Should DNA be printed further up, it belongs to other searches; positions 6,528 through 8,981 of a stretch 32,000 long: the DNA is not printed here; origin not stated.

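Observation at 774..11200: Eight-gene operon coupling a TonB-dependent receptor and a YnjBCD-like ABC importer to three lipid-related membrane enzymes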

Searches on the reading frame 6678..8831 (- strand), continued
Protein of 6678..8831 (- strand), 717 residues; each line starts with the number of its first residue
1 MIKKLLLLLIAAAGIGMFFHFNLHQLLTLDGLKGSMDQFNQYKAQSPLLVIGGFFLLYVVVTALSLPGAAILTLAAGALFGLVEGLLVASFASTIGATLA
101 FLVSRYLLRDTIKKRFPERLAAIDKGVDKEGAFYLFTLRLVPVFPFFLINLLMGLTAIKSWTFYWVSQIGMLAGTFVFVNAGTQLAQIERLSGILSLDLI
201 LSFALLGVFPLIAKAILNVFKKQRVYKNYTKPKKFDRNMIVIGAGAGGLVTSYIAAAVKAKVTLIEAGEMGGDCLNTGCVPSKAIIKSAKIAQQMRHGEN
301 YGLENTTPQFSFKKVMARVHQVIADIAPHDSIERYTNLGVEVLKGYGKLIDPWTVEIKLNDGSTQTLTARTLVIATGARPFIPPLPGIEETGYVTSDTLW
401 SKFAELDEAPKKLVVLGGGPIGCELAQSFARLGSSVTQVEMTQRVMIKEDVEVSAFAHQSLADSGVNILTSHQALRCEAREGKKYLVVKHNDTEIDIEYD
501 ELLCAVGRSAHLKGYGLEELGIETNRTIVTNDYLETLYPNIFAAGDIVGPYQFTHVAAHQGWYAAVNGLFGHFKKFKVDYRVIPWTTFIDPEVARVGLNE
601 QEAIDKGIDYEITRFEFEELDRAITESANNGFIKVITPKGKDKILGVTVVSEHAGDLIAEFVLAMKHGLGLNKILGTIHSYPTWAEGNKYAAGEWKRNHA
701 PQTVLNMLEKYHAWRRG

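Call 100: get_annotated_region(hit=H49, flank=8000)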
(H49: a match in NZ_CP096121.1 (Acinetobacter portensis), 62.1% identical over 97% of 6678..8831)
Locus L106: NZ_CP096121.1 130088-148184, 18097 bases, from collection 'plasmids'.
description: Acinetobacter portensis strain JNE5 plasmid pJNE5-X3_NDM-1, complete sequence
organism: Acinetobacter portensis (NCBI taxid 1839785)
taxonomy: Bacteria; Pseudomonadota; Gammaproteobacteria; Moraxellales; Moraxellaceae; Acinetobacter; Acinetobacter portensis
host: -; source: milking environment; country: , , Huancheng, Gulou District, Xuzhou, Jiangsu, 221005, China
typing (MOB-suite, as given by PLSDB): mobilizable; replicon rep_cluster_1481; relaxase MOBP
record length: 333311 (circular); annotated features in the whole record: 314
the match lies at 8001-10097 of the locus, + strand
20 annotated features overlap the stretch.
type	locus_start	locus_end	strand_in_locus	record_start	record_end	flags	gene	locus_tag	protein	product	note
CDS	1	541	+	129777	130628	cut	-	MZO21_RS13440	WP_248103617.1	universal stress protein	-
CDS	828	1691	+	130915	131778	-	-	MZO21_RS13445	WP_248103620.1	AraC family transcriptional regulator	GO:0006355 - regulation of DNA-templated transcription [Evidence IEA]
CDS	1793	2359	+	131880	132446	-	-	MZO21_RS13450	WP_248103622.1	carboxymuconolactone decarboxylase family protein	-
CDS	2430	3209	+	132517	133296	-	-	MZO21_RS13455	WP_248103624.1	haloacid dehalogenase type II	GO:0006805 - xenobiotic metabolic process [Evidence IEA]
CDS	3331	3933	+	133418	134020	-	-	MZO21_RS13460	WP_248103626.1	RNA polymerase factor sigma-70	-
CDS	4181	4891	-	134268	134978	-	-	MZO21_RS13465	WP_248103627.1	cytochrome c biogenesis CcdA family protein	-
CDS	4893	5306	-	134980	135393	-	-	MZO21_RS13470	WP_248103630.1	thioredoxin family protein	-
CDS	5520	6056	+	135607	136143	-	-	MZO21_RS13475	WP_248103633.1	peroxiredoxin-like family protein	-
CDS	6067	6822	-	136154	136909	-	-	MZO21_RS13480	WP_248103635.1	YiiX/YebB-like N1pC/P60 family cysteine hydrolase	-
CDS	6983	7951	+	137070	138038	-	arsS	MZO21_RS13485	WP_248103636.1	arsenosugar biosynthesis radical SAM (seleno)protein ArsS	-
CDS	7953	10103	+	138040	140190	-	-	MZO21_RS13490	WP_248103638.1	bifunctional TVP38/TMEM64 family protein/FAD-dependent oxidoreductase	-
CDS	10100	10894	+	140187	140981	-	-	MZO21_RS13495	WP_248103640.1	DUF547 domain-containing protein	-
CDS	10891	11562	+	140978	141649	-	-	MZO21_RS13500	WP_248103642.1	TIGR04283 family arsenosugar biosynthesis glycosyltransferase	GO:0009058 - biosynthetic process [Evidence IEA]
CDS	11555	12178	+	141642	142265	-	-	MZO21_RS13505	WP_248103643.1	TIGR04282 family arsenosugar biosynthesis glycosyltransferase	GO:0009058 - biosynthetic process [Evidence IEA]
CDS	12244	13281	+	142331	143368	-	-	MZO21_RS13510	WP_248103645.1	methyltransferase domain-containing protein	-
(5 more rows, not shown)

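Call 101: get_annotated_region(hit=H47, flank=8000)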
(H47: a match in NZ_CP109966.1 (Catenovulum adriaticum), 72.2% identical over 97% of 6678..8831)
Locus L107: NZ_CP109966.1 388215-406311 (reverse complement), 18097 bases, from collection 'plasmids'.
description: Catenovulum adriaticum strain TS8 plasmid pCadTS8_1, complete sequence
organism: Catenovulum adriaticum (NCBI taxid 2984846)
taxonomy: Bacteria; Pseudomonadota; Gammaproteobacteria; Alteromonadales; Alteromonadaceae; Catenovulum; Catenovulum adriaticum
host: -; source: algae; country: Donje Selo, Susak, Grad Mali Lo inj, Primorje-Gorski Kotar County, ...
typing (MOB-suite, as given by PLSDB): non-mobilizable
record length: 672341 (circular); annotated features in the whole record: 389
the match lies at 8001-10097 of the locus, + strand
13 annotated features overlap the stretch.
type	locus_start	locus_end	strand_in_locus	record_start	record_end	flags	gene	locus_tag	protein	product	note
CDS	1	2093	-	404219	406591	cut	-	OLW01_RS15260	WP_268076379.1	alpha-L-rhamnosidase N-terminal domain-containing protein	-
CDS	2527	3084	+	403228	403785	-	-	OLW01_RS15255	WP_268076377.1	sigma-70 family RNA polymerase sigma factor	GO:0006352 - DNA-templated transcription initiation [Evidence IEA]; GO:0006355 - regulation of DNA-templated ...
CDS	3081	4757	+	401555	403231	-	-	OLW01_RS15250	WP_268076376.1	LamG-like jellyroll fold domain-containing protein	-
CDS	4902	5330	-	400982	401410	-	-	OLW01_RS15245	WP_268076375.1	hypothetical protein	-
CDS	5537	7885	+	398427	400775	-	-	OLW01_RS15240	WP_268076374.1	TonB-dependent receptor plug domain-containing protein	-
CDS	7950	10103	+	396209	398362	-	-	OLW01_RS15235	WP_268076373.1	bifunctional TVP38/TMEM64 family protein/FAD-dependent oxidoreductase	-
CDS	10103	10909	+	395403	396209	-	-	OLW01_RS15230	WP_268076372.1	DUF547 domain-containing protein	-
CDS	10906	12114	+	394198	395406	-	-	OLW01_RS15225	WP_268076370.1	ABC transporter substrate-binding protein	-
CDS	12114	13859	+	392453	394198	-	-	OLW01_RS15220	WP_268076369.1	ABC transporter permease subunit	GO:0055085 - transmembrane transport [Evidence IEA]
CDS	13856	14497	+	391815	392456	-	-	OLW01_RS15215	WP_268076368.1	ATP-binding cassette domain-containing protein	-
CDS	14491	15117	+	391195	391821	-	-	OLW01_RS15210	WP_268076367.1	CDP-alcohol phosphatidyltransferase family protein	GO:0008654 - phospholipid biosynthetic process [Evidence IEA]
CDS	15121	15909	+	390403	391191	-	-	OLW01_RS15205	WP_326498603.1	sterol desaturase family protein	GO:0006629 - lipid metabolic process [Evidence IEA]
CDS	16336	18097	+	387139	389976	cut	-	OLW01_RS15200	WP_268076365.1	TonB-dependent receptor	GO:0006810 - transport [Evidence IEA]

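Call 107: search_dna_similar(query=L106:6983-7951:+, collection=plasmids, mode=protein, max_evalue=1e-30, max_rows=40, rows=spread)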
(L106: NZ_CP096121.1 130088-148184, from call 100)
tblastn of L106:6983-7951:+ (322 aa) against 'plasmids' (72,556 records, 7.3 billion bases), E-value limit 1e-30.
Records with a match: 54; places in all: 54; records where one place covers at least 80% of the query: 54.
Best place of each record, by identity: >=99% 1; 60-80% 3; <60% 50.
By first word of the organism name: Burkholderia 49; Acinetobacter 1; Cupriavidus 1; Candidatus 1; Hymenobacter 1; Pseudanabaena 1.
By predicted mobility (MOB-suite, as given by PLSDB): non-mobilizable 41; mobilizable 8; conjugative 5.
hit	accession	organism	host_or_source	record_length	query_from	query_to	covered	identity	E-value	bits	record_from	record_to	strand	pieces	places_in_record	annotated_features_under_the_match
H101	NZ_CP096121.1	Acinetobacter portensis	milking environment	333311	1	322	100%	100.0%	0e+0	613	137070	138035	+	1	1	arsS: arsenosugar biosynthesis radical SAM (seleno)protein ArsS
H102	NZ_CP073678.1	Cupriavidus sp. KK10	Isolate,A bacterial consortium from ...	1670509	1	318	99%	62.8%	2e-120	387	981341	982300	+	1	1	none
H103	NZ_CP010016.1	Burkholderia thailandensis 34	-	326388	1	317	98%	60.0%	2e-111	362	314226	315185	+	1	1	arsS: arsenosugar biosynthesis radical SAM (seleno)protein ArsS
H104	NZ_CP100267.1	Burkholderia glumae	cell culture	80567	1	317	98%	59.7%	5e-110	358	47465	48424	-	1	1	arsS: arsenosugar biosynthesis radical SAM (seleno)protein ArsS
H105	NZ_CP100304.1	Burkholderia glumae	cell culture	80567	1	317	98%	59.7%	5e-110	358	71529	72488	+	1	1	arsS: arsenosugar biosynthesis radical SAM (seleno)protein ArsS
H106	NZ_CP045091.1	Burkholderia glumae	rice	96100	1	317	98%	59.7%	5e-110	358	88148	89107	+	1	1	arsS: arsenosugar biosynthesis radical SAM (seleno)protein ArsS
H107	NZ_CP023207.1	Burkholderia glumae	Oryza sativa,Cell culture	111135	1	317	98%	59.7%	5e-110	358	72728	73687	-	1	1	arsS: arsenosugar biosynthesis radical SAM (seleno)protein ArsS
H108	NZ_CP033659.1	Burkholderia glumae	bacterial cell,diseased rice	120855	1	317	98%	59.7%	5e-110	358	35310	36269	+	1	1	arsS: arsenosugar biosynthesis radical SAM (seleno)protein ArsS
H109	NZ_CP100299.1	Burkholderia glumae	cell culture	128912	1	317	98%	59.7%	5e-110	358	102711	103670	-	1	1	arsS: arsenosugar biosynthesis radical SAM (seleno)protein ArsS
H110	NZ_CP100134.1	Burkholderia glumae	cell culture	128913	1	317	98%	59.7%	5e-110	358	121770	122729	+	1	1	arsS: arsenosugar biosynthesis radical SAM (seleno)protein ArsS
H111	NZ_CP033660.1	Burkholderia glumae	bacterial cell,diseased rice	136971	1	317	98%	59.7%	5e-110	358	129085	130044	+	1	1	arsS: arsenosugar biosynthesis radical SAM (seleno)protein ArsS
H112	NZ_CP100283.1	Burkholderia glumae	cell culture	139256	1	317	98%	59.7%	5e-110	358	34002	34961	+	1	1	arsS: arsenosugar biosynthesis radical SAM (seleno)protein ArsS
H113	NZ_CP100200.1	Burkholderia glumae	cell culture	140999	1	317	98%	59.7%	5e-110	358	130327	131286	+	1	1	arsS: arsenosugar biosynthesis radical SAM (seleno)protein ArsS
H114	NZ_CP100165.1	Burkholderia glumae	cell culture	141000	1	317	98%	59.7%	5e-110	358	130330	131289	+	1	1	arsS: arsenosugar biosynthesis radical SAM (seleno)protein ArsS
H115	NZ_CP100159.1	Burkholderia glumae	cell culture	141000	1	317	98%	59.7%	5e-110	358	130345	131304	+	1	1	arsS: arsenosugar biosynthesis radical SAM (seleno)protein ArsS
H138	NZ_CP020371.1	Candidatus Thiodictyon syntrophicum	meromictic lake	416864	1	318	99%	55.3%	5e-102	335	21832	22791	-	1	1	arsS: arsenosugar biosynthesis radical SAM (seleno)protein ArsS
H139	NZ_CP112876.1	Pseudanabaena galeata CCNP1313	-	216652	20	318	93%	42.2%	2e-67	235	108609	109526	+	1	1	arsS: arsenosugar biosynthesis radical SAM (seleno)protein ArsS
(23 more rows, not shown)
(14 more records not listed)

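Call 108: get_annotated_region(hit=H138, flank=9000)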
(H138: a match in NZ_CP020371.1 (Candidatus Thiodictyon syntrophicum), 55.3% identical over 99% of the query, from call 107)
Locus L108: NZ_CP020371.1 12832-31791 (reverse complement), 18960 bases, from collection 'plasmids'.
description: Candidatus Thiodictyon syntrophicum strain Cad16T plasmid pTs417, complete sequence
organism: Candidatus Thiodictyon syntrophicum (NCBI taxid 1166950)
taxonomy: Bacteria; Pseudomonadota; Gammaproteobacteria; Chromatiales; Chromatiaceae; Thiodictyon; Candidatus Thiodictyon syntrophicum
host: -; source: meromictic lake; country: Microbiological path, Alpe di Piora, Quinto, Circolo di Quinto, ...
typing (MOB-suite, as given by PLSDB): non-mobilizable
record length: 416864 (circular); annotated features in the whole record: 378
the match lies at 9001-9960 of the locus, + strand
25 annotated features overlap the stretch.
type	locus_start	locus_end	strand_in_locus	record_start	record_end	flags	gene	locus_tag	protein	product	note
CDS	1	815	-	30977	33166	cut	-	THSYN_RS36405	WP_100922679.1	ATP-binding protein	-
CDS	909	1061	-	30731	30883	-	-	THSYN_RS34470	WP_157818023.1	PIN domain-containing protein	-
CDS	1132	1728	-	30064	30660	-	-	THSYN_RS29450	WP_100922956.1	thioredoxin family protein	-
CDS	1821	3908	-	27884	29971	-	-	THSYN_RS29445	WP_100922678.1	thioredoxin family protein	-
CDS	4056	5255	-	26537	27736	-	-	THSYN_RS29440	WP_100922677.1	RNA-guided endonuclease TnpB family protein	-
CDS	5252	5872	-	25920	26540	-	-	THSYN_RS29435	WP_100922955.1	IS607 family transposase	-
CDS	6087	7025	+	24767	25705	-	-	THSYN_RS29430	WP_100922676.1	nucleoside recognition family protein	-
CDS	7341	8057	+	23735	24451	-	-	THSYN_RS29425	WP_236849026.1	glycosyltransferase family 2 protein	-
CDS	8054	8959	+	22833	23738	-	-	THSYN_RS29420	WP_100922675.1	sterol desaturase family protein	GO:0008610 - lipid biosynthetic process [Evidence IEA]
CDS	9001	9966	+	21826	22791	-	arsS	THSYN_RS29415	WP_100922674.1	arsenosugar biosynthesis radical SAM (seleno)protein ArsS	-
CDS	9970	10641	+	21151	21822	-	-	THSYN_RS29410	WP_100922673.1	TIGR04282 family arsenosugar biosynthesis glycosyltransferase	GO:0009058 - biosynthetic process [Evidence IEA]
CDS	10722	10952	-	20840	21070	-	-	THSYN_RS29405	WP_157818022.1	hypothetical protein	-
CDS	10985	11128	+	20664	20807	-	-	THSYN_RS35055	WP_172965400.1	hypothetical protein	-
CDS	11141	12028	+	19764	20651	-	-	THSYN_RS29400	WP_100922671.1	5-bromo-4-chloroindolyl phosphate hydrolysis family protein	-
CDS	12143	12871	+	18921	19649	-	-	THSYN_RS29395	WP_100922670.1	glutathione S-transferase family protein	-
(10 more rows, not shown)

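Call 109: get_annotated_region(hit=H139, flank=9000)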
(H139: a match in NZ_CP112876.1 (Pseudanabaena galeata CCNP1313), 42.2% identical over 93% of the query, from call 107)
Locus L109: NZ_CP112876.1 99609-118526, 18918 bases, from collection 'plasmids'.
description: Pseudanabaena galeata CCNP1313 plasmid pPg_02, complete sequence
organism: Pseudanabaena galeata CCNP1313 (NCBI taxid 2602720)
taxonomy: Bacteria; Cyanobacteriota; Cyanophyceae; Pseudanabaenales; Pseudanabaenaceae; Pseudanabaena; Pseudanabaena galeata; Pseudanabaena galeata CCNP1313
host: -; source: -; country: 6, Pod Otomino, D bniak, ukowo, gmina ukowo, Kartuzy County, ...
typing (MOB-suite, as given by PLSDB): non-mobilizable
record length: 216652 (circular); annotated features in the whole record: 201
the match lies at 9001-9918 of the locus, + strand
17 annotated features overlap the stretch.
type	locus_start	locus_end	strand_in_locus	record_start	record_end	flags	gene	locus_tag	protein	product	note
CDS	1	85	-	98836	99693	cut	-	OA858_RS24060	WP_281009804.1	phosphate ABC transporter substrate-binding protein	GO:0006817 - phosphate ion transport [Evidence IEA]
CDS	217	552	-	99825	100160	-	-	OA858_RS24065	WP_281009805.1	metalloregulator ArsR/SmtB family transcription factor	GO:0006355 - regulation of DNA-templated transcription [Evidence IEA]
CDS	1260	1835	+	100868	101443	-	-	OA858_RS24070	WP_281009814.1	cupin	-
CDS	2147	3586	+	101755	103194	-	-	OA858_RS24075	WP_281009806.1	HAMP domain-containing sensor histidine kinase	GO:0007165 - signal transduction [Evidence IEA]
CDS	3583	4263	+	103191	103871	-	-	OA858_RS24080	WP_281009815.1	response regulator transcription factor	GO:0000160 - phosphorelay signal transduction system [Evidence IEA]; GO:0006355 - regulation of DNA-templated ...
CDS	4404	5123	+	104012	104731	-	-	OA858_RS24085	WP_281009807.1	TVP38/TMEM64 family protein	-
CDS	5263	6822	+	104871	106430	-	-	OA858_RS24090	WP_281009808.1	mercuric reductase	-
CDS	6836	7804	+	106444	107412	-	arsM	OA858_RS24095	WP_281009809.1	arsenosugar biosynthesis arsenite methyltransferase ArsM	-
CDS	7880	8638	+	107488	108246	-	-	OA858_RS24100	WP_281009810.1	TVP38/TMEM64 family protein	-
CDS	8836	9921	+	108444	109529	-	arsS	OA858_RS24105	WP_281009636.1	arsenosugar biosynthesis radical SAM (seleno)protein ArsS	-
CDS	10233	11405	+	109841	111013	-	purT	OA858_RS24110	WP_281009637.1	formate-dependent phosphoribosylglycinamide formyltransferase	GO:0009152 - purine ribonucleotide biosynthetic process [Evidence IEA]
CDS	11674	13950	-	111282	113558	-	-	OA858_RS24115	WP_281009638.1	amylo-alpha-1,6-glucosidase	-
CDS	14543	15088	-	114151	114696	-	-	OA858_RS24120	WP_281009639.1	DUF2807 domain-containing protein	-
CDS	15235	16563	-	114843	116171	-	-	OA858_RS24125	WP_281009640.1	glycosyltransferase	-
CDS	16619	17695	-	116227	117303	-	-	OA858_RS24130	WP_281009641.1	glycosyltransferase family 4 protein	-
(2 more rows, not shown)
